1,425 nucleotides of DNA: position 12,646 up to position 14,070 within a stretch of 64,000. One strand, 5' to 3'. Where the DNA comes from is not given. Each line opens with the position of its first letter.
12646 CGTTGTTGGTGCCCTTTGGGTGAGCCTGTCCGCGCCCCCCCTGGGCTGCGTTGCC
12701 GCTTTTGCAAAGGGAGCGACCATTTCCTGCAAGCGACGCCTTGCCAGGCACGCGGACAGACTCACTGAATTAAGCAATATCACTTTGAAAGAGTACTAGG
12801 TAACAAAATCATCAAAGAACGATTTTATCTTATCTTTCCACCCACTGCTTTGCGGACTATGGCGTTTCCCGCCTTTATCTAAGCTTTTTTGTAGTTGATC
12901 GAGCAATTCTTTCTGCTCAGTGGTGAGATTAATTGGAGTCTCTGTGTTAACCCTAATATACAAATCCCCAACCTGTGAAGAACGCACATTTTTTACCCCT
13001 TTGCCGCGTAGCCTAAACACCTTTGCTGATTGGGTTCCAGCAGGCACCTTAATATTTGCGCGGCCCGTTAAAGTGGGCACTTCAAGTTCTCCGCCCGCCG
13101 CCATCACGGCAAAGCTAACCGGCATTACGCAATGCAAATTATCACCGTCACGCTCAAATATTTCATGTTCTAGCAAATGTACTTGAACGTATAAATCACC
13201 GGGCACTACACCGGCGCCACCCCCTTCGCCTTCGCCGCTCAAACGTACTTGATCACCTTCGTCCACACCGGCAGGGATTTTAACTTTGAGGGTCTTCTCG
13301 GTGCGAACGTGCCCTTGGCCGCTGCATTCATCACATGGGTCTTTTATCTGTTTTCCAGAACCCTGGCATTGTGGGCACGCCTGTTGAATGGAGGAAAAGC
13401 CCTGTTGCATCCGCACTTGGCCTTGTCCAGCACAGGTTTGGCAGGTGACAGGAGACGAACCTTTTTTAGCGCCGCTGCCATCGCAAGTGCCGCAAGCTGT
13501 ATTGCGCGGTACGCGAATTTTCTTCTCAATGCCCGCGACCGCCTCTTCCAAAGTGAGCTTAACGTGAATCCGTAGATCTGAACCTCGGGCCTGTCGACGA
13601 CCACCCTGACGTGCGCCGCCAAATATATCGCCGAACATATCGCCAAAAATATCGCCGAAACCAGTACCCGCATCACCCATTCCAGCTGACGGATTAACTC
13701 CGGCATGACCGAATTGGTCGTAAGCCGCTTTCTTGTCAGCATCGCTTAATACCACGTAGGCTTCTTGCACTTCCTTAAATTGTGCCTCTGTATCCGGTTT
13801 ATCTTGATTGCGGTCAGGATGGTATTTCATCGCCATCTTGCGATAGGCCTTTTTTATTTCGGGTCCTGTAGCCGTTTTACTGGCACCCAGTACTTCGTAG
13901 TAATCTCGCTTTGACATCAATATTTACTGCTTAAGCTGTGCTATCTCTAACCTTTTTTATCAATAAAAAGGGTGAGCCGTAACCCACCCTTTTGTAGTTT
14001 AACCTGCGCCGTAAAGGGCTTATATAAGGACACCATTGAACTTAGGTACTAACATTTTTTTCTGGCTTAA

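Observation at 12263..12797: Two convergent, homologous, heavily structured 260-270 bp elements with unrelated long terminal helices between rmlC and dnaJ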

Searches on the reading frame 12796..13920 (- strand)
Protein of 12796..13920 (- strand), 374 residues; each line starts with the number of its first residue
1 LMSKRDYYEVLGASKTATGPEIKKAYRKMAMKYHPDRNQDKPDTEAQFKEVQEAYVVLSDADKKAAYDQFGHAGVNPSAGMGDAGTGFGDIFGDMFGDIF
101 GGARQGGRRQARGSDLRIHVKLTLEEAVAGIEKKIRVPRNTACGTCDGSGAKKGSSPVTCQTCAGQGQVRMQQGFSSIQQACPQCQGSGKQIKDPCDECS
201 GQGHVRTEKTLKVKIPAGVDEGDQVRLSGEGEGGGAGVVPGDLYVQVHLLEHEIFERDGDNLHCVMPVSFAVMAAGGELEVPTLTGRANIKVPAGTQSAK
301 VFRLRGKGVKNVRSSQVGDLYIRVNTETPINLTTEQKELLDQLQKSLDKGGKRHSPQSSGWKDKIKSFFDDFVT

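Call 12: find_encoding_contigs(protein=window:12796-13920:-, flank=3000, max_places=8)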
Protein window:12796-13920:- (374 aa): no gene with exactly this product is on record in the collection.

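Call 13: find_encoding_contigs(protein=window:12796-13917:-, flank=4000, max_places=8)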
Protein window:12796-13917:- (373 aa): no gene with exactly this product is on record in the collection.

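Call 47: find_homologous_proteins(query=window:12799-13917:-, max_evalue=1e-50)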
Query window:12799-13917:- (373 aa): 8000 proteins with E <= 1e-50 among 8000 candidates; the best 120 are listed.
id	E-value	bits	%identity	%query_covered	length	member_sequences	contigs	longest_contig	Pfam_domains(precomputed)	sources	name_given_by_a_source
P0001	5.4e-223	758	88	100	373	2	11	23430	PF00226.37,PF27439.1,PF00684.26,PF01556.24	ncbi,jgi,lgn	ncbi:MAG: molecular chaperone DnaJ [Saprospiraceae bacterium]|jgi:molecular chaperone DnaJ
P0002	5.9e-217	738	86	100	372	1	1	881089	PF00226.37,PF27439.1,PF00684.26,PF01556.24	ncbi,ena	-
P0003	2.1e-214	730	86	100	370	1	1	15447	PF00226.37,PF00684.26,PF01556.24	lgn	-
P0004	1.0e-202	691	81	100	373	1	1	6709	PF00226.37,PF27439.1,PF00684.26,PF01556.24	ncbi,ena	-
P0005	4.1e-192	656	76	100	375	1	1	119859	PF00226.37,PF27439.1,PF00684.26,PF01556.24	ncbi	-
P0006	5.1e-191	653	75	100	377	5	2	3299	PF00226.37,PF27439.1,PF00684.26,PF01556.24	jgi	-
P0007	1.3e-190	652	78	100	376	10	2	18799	PF00226.37,PF27439.1,PF00684.26,PF01556.24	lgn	-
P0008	9.9e-190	649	75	100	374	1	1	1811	PF00226.37,PF00684.26,PF01556.24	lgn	-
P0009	2.2e-189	647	74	100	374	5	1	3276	PF00226.37,PF27439.1,PF00684.26,PF01556.24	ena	-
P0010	2.7e-189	647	74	100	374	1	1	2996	PF00226.37,PF27439.1,PF00684.26,PF01556.24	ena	-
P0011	5.2e-189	646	76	100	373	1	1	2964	PF00226.37,PF27439.1,PF00684.26,PF01556.24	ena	-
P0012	9.1e-189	645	75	100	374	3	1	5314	PF00226.37,PF27439.1,PF00684.26,PF01556.24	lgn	-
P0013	1.2e-188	645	75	100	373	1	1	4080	PF00226.37,PF00684.26,PF01556.24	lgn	-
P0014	2.9e-188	644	73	100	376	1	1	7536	PF00226.37,PF00684.26,PF01556.24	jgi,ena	-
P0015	7.9e-188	642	76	100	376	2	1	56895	PF00226.37,PF27439.1,PF00684.26,PF01556.24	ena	-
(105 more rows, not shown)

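Call 48: find_encoding_contigs(protein=P0002, flank=6000, max_places=3)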
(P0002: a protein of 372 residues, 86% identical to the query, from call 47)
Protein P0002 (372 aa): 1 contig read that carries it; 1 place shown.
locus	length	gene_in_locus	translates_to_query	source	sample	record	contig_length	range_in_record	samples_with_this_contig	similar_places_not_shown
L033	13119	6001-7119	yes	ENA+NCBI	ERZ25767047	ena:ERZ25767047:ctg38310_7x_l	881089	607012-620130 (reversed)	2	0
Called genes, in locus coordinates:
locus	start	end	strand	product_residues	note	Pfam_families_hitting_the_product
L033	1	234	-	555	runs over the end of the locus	PF02463:SMC_N, PF13175:AAA_15, PF13476:AAA_23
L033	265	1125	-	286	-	PF01513:NAD_kinase, PF20143:NAD_kinase_C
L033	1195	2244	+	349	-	PF03444:WHD_HrcA (weak), PF01628:HrcA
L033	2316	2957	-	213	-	-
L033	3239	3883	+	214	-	PF01025:GrpE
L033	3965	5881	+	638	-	PF00012:HSP70, PF06723:MreB_Mbl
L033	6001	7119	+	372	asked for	PF00226:DnaJ, PF01556:DnaJ_C, PF00684:DnaJ_CXXCXGXG, PF27439:DnaJ_C_2 (faint)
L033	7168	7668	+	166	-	PF00908:dTDP_sugar_isom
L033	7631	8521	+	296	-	PF01370:Epimerase, PF04321:RmlD_sub_bind, PF16363:GDP_Man_Dehyd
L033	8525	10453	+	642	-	PF00270:DEAD (weak), PF13307:Helicase_C_2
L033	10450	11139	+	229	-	PF00814:TsaD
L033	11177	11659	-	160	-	-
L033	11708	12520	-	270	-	PF01578:Cytochrom_C_asm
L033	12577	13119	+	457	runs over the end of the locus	PF02881:SRP54_N, PF00448:SRP54, PF06414:Zeta_toxin (weak), PF13401:AAA_22 (weak), PF01656:CbiA (weak), PF02492:cobW (weak), PF02978:SRP_SPB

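Call 49: find_encoding_contigs(protein=P0001, flank=6000, max_places=4)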
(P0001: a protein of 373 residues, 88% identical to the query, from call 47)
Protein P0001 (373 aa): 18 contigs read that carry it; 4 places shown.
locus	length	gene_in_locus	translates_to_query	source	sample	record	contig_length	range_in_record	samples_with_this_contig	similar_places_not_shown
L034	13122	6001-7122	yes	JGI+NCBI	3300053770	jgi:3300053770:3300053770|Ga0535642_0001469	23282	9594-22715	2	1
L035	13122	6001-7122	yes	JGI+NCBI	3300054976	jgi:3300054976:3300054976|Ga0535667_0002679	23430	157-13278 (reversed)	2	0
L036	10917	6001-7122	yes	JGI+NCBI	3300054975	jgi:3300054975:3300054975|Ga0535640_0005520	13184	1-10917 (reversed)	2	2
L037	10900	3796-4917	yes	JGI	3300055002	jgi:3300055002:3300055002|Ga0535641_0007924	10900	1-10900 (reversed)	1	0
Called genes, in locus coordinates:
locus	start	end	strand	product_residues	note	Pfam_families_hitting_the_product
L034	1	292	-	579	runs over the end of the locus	PF02463:SMC_N, PF13476:AAA_23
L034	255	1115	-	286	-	PF01513:NAD_kinase, PF20143:NAD_kinase_C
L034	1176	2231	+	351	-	PF03444:WHD_HrcA (weak), PF01628:HrcA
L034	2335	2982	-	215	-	-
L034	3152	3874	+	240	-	PF01025:GrpE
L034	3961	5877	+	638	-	PF00012:HSP70, PF06723:MreB_Mbl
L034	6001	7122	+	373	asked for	PF00226:DnaJ, PF01556:DnaJ_C, PF00684:DnaJ_CXXCXGXG, PF27439:DnaJ_C_2 (weak)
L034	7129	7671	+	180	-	PF00908:dTDP_sugar_isom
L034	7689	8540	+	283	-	PF01370:Epimerase, PF04321:RmlD_sub_bind, PF02719:Polysacc_synt_2 (faint), PF16363:GDP_Man_Dehyd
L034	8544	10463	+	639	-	PF00270:DEAD (weak), PF13307:Helicase_C_2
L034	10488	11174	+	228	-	PF00814:TsaD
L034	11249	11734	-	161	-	-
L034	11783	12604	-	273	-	PF01578:Cytochrom_C_asm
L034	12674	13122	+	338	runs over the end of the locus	PF02881:SRP54_N, PF25199:nSTAND_NTPase5 (weak), PF06414:Zeta_toxin, PF13191:AAA_16 (weak), PF00448:SRP54, PF01656:CbiA (weak), PF02492:cobW (weak), PF13401:AAA_22 (weak), +2 more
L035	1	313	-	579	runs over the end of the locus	PF02463:SMC_N, PF13476:AAA_23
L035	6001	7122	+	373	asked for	PF00226:DnaJ, PF01556:DnaJ_C, PF00684:DnaJ_CXXCXGXG, PF27439:DnaJ_C_2 (weak)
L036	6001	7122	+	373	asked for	PF00226:DnaJ, PF01556:DnaJ_C, PF00684:DnaJ_CXXCXGXG, PF27439:DnaJ_C_2 (weak)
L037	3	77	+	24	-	?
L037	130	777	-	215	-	-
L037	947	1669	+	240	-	PF01025:GrpE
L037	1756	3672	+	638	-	PF00012:HSP70, PF06723:MreB_Mbl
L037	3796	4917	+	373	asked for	PF00226:DnaJ, PF01556:DnaJ_C, PF00684:DnaJ_CXXCXGXG, PF27439:DnaJ_C_2 (weak)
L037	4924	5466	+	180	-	PF00908:dTDP_sugar_isom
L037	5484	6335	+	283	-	PF01370:Epimerase, PF04321:RmlD_sub_bind, PF02719:Polysacc_synt_2 (faint), PF16363:GDP_Man_Dehyd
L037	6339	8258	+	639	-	PF00270:DEAD (weak), PF13307:Helicase_C_2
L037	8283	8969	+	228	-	PF00814:TsaD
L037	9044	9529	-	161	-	-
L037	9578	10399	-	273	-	PF01578:Cytochrom_C_asm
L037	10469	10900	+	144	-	?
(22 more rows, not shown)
